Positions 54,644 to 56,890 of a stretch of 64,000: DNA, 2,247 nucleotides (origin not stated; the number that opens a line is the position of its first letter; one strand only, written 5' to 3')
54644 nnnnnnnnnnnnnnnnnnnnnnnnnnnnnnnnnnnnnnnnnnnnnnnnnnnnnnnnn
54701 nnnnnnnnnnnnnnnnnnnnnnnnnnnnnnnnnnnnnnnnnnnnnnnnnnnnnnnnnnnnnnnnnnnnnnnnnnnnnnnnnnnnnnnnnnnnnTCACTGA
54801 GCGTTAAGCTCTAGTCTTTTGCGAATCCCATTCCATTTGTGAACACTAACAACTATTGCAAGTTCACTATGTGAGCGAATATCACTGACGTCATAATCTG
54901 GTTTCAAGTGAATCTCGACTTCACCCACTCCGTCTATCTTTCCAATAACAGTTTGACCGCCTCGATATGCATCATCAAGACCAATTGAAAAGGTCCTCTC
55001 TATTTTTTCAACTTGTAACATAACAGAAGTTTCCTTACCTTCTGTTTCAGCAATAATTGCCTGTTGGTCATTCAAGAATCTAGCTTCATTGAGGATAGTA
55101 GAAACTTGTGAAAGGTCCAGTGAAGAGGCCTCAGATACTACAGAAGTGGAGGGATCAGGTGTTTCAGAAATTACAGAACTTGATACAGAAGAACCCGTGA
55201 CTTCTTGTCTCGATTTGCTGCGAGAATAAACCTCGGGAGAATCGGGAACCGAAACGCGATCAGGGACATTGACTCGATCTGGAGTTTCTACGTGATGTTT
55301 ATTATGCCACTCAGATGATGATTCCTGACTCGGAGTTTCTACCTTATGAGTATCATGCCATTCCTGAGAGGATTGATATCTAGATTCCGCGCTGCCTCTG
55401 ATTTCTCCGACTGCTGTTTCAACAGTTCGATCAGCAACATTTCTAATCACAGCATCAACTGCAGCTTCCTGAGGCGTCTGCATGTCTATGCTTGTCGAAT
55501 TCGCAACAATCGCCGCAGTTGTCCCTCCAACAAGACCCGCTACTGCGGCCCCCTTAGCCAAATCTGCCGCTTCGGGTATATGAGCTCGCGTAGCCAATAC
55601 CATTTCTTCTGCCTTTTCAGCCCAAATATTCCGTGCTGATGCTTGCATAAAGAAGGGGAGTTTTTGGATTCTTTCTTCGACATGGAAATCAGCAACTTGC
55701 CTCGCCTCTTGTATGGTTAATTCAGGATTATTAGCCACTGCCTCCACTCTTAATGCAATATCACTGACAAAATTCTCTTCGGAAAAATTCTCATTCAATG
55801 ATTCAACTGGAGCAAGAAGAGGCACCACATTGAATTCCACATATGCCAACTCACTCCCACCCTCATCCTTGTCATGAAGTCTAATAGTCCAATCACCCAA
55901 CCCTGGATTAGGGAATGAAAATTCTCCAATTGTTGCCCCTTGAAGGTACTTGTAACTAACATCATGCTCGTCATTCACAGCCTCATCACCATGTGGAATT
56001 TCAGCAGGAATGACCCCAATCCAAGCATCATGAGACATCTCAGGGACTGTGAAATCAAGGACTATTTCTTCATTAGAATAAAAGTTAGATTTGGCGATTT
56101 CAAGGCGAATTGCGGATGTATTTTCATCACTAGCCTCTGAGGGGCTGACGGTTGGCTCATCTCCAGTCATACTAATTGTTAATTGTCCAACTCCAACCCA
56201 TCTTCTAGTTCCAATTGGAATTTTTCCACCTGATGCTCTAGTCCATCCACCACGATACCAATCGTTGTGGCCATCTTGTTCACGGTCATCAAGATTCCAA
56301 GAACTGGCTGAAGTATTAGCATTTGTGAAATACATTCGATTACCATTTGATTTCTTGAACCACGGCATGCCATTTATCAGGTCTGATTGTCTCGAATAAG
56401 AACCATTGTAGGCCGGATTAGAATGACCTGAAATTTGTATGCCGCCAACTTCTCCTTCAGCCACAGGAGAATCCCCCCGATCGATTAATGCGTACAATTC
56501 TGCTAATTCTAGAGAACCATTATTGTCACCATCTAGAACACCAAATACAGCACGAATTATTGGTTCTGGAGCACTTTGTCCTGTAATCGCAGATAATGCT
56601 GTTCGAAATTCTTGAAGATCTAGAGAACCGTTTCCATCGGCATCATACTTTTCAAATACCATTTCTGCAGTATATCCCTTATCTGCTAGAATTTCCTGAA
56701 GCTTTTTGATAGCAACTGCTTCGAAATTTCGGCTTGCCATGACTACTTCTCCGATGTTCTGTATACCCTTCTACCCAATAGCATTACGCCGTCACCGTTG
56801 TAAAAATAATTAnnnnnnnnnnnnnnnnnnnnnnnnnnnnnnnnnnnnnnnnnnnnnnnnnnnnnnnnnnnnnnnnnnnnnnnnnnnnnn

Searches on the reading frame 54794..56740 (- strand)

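Call 85: search_protein_families(library=pfam, proteins=[window:54794-56740:-], max_evalue=0.0001)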
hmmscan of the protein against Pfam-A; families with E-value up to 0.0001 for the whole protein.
window:54794-56740:- (648 aa): 4 families
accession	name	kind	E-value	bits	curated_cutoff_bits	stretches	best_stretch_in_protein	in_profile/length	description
PF13405.12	EF-hand_6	-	3.4e-10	39.2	25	1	26-50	3-27/30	EF-hand domain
PF00036.39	EF-hand_1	-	8.7e-10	37.9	25.4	1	26-51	3-28/29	EF hand domain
PF13499.12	EF-hand_7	-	2e-07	31.7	30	1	26-85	5-65/67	EF-hand domain pair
PF13202.12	EF-hand_5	-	5e-07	29.3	25.9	0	28-47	4-23/25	EF hand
